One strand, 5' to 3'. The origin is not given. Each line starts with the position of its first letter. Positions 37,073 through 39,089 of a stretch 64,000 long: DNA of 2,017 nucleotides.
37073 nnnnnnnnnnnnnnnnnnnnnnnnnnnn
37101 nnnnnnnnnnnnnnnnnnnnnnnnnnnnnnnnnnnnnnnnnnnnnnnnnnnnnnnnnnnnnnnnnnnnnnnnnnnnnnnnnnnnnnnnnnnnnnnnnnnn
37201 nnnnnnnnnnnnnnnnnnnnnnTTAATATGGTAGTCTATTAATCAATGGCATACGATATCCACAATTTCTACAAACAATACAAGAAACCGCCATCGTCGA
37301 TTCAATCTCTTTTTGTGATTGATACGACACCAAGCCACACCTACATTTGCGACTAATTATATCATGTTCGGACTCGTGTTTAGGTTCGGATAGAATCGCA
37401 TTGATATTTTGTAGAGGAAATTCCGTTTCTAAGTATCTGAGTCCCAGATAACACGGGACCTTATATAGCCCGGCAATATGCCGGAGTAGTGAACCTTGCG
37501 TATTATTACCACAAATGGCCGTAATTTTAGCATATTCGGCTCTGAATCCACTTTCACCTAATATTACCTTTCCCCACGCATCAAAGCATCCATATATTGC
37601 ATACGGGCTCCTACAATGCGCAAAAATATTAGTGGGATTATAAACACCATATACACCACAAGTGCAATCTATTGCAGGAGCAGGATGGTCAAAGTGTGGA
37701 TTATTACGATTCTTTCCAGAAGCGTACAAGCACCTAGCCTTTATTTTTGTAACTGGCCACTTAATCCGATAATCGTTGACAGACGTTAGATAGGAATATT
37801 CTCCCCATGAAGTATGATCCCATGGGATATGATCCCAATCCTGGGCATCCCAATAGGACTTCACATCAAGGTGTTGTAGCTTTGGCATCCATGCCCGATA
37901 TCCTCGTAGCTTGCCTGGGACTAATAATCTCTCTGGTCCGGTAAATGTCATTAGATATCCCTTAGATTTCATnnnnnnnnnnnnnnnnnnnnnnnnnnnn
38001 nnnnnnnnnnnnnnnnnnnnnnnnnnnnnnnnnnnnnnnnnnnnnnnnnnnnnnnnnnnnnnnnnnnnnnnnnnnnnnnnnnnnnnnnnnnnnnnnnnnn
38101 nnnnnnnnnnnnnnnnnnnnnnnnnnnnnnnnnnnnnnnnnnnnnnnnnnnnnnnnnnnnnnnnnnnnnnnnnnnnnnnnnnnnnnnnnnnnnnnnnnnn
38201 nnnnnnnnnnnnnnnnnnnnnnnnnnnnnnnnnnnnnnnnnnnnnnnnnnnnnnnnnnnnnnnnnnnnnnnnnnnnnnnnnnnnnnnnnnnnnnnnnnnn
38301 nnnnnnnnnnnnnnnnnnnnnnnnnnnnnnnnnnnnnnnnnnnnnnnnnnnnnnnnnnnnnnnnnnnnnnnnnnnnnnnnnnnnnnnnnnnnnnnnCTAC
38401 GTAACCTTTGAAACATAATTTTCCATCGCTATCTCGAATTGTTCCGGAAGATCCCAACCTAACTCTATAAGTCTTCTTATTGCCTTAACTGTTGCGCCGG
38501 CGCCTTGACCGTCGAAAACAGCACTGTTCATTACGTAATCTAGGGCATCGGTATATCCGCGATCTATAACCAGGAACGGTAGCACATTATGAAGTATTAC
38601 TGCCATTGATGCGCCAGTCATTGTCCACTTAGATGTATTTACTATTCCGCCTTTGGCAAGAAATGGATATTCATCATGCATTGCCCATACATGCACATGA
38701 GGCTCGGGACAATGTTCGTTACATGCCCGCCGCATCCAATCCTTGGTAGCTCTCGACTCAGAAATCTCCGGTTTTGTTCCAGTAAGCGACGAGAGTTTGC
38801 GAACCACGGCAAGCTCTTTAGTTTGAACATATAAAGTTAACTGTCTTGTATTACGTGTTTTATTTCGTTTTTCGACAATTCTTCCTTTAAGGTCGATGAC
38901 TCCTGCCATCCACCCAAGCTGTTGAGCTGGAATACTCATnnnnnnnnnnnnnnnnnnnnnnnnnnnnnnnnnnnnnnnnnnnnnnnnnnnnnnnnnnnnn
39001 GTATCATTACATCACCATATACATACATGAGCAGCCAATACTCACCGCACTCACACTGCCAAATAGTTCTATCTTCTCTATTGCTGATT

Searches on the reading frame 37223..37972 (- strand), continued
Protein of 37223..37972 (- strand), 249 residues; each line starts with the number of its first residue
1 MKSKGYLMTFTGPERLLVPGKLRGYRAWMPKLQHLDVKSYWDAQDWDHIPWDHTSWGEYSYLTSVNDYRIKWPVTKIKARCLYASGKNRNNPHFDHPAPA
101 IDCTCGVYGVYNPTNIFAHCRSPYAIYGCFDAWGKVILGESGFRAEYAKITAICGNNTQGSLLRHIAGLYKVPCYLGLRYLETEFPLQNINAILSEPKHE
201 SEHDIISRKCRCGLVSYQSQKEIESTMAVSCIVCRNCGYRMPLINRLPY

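Call 50: search_protein_families(library=pfam, alignment_id=A2, max_evalue=10)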
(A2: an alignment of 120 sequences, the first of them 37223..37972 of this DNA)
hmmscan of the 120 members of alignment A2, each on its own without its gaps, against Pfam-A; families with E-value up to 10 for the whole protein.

A. member 1, window:37223-37972:- (249 aa): 1 family
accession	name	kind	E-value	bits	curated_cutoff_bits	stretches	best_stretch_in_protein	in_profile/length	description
PF10571.15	UPF0547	-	0.62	10.7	29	1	225-240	8-23/26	Uncharacterised protein family UPF0547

B. families by the number of members that match (of 120 scanned): 37 families (the first 25 are shown)
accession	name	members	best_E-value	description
PF03721.20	UDPG_MGDP_dh_N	2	0.19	UDP-glucose/GDP-mannose dehydrogenase family, NAD binding domain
PF06791.18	TMP_2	1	0.0013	Prophage tail length tape measure protein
PF05325.16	DUF730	1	0.0018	Protein of unknown function (DUF730)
PF19550.4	DUF6073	1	0.0063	Family of unknown function (DUF6073)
PF05356.16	Phage_Coat_B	1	0.0067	Inovirus Coat protein B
PF09916.15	DUF2145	1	0.011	Uncharacterized protein conserved in bacteria (DUF2145)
PF07522.19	DRMBL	1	0.015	DNA repair metallo-beta-lactamase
PF05207.18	Zn_ribbon_CSL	1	0.017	CSL zinc finger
PF25812.1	RAD24_helical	1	0.024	Checkpoint protein RAD24-like, helical bundle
PF04232.17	SpoVS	1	0.024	Stage V sporulation protein S (SpoVS)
PF10145.14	PhageMin_Tail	1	0.03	Phage-related minor tail protein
PF14087.12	DUF4267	1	0.037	Domain of unknown function (DUF4267)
PF21653.3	pulA_all-beta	1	0.047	Pullulanase, all-beta domain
PF12066.13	SERRATE_Ars2_N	1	0.049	SERRATE/Ars2, N-terminal domain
PF09394.16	Inhibitor_I42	1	0.067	Chagasin family peptidase inhibitor I42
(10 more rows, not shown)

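Call 52: fold_search(model_id=the predicted structure, library=viral)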
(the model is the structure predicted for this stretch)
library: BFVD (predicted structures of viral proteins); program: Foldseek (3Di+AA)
matches with E <= 10: 25; with E <= 0.001: 2
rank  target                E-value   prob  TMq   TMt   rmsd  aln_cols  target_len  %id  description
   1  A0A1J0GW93            1.6e-10  1.00  0.54  0.56   2.7       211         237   18  Uncharacterized protein [Streptomyces phage BRock]
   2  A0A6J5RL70            1.3e-09  1.00  0.45  0.62  11.3       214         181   20  Uncharacterized protein [uncultured Caudovirales phage]
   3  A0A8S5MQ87            8.7e-03  0.96  0.24  0.15   8.9       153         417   10  DUF7666 domain-containing protein [Podoviridae sp. ctoqT5]
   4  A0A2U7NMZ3            6.6e-02  0.82  0.26  0.13  11.7       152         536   14  DUF7666 domain-containing protein [Pseudomonas phage PspYZU05]
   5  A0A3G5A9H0            8.9e-02  0.98  0.29  0.32   2.6       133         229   13  DUF7666 domain-containing protein [Hyperionvirus sp.]
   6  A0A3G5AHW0            2.1e-01  0.54  0.28  0.22   9.7       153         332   12  DUF7666 domain-containing protein [Sylvanvirus sp.]
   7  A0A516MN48            2.2e+00  0.01  0.09  0.08  15.1       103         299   11  (no name in the UniProt tables at hand)
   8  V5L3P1                2.5e+00  0.03  0.18  0.09  19.6       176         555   15  (no name in the UniProt tables at hand)
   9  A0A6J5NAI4            3.0e+00  0.11  0.13  0.08   2.0        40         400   10  Uncharacterized protein [uncultured Caudovirales phage]
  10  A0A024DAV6            3.6e+00  0.02  0.09  0.13  18.2       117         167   14  Nonstructural polyprotein (Fragment) [Swine hepatitis E virus]
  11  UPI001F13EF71         5.1e+00  0.01  0.11  0.16   8.4        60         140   15  (no name look-up for this kind of identifier)
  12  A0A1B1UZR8            5.5e+00  0.01  0.09  0.05  13.8        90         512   17  Nonstructural polyprotein (Fragment) [Hepatitis E virus]
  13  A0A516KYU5            5.8e+00  0.01  0.09  0.08  19.6       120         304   10  (no name in the UniProt tables at hand)
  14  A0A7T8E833            5.8e+00  0.01  0.10  0.08  15.6       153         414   15  Serine protease (Fragment) [Soybean thrips sobemo-like virus 9]
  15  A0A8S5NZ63            5.8e+00  0.01  0.11  0.07  10.3        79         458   14  Large terminase [Siphoviridae sp. ctTBR23]
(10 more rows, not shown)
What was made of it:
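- Closest known: DUF7666. Same: Foldseek prob 0.82-0.98 (call 52).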

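Call 62: find_related_loci(query=A5, collection=genome_contigs, flank=5000)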
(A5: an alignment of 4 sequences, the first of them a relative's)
Query A5 (250 aa) in genome_contigs; peptide patterns used: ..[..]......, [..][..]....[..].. (x = any residue, [..] = any of these).
55 stretches matched a pattern; 7 encode a relative of the query (tblastn E <= 1e-3); 7 distinct loci.
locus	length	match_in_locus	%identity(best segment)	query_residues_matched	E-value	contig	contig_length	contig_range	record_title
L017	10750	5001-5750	100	1-250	1e-160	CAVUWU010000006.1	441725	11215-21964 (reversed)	MAG: uncultured Actinomycetota bacterium isolate MFD05684.bin.1.352 genome assembly, contig: contig_15907, whole genome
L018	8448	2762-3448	63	4-243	3e-86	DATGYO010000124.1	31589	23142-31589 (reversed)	MAG TPA_asm: Nocardioidaceae bacterium isolate SMAG_U10637 k141_647707, whole genome shotgun sequence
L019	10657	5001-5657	61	5-234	2e-83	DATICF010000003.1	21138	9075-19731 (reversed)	MAG TPA_asm: Nocardioidaceae bacterium isolate SMAG_U16309 k141_316229, whole genome shotgun sequence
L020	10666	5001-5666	59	1-234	4e-83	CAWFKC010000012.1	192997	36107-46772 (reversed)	MAG: uncultured Actinomycetota bacterium isolate MFD01721.bin.1.178 genome assembly, contig: contig_43036, whole genome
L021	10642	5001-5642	58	1-225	9e-76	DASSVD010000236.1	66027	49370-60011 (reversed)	MAG TPA_asm: Nocardioidaceae bacterium isolate SMAG_U584 k141_496718, whole genome shotgun sequence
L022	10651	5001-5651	48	4-229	2e-44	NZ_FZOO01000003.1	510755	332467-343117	Geodermatophilus pulveris strain DSM 46839, whole genome shotgun sequence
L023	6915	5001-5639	42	5-230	1e-41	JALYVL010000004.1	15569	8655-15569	MAG: Actinomycetota bacterium isolate LAG bin42 SD1463_NODE_1481_length_15569_cov_1.234426, whole genome shotgun sequenc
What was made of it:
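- Tried and rejected: The genome scan worked only with the close cellular subgroup (call 62), so the taxonomic range beyond Actinomycetota was not sampled.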

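Call 113: search_protein_families(library=padloc, alignment_id=A2, max_evalue=0.01)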
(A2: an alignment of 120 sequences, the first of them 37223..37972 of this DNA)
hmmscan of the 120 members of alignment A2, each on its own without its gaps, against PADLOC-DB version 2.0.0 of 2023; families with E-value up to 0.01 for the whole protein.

A. member 1, window:37223-37972:- (249 aa): 0 families

B. families by the number of members that match (of 120 scanned): 0 families
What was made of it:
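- On Known anti-phage defence systems (PADLOC): Cys/His family: 0 of 120 members (call 113).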

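Call 114: search_protein_families(library=padloc, proteins=[P0165], max_evalue=0.01)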
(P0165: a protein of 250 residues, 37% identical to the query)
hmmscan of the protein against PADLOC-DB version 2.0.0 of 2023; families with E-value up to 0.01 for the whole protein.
P0165 (250 aa): 0 families

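Call 117: search_dna_similar(query=P0165, collection=plasmids, mode=protein, max_evalue=0.001, max_rows=15)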
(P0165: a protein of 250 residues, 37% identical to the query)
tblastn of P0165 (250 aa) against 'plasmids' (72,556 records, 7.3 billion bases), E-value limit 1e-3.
No match.
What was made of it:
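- Tried and rejected: (13) tblastn of a cellular member against plasmids found no match (call 117).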

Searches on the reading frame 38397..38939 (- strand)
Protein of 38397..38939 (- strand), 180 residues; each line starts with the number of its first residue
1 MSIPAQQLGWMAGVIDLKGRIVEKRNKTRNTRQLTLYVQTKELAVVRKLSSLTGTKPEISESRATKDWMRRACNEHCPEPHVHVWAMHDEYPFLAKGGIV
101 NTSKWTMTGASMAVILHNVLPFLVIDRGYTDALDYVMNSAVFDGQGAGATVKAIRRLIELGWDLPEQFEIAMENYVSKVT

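Call 4: search_protein_families(library=pfam, proteins=[window:38397-38939:-], max_evalue=0.1)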
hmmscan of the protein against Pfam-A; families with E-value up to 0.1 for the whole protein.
window:38397-38939:- (180 aa): 0 families

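Call 5: search_protein_families(library=phrogs, proteins=[window:38397-38939:-], max_evalue=0.01)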
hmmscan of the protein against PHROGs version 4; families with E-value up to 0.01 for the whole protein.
window:38397-38939:- (180 aa): 1 family
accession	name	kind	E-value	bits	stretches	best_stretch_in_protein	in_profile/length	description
phrog_5046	-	DNA, RNA and nucleotide metabolism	0.0004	21.6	0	7-59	7-63/161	HNH endonuclease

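Call 114: search_protein_families(library=padloc, proteins=[window:38397-38939:-], max_evalue=0.01)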
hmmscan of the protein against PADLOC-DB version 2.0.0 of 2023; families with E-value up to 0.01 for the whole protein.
window:38397-38939:- (180 aa): 0 families
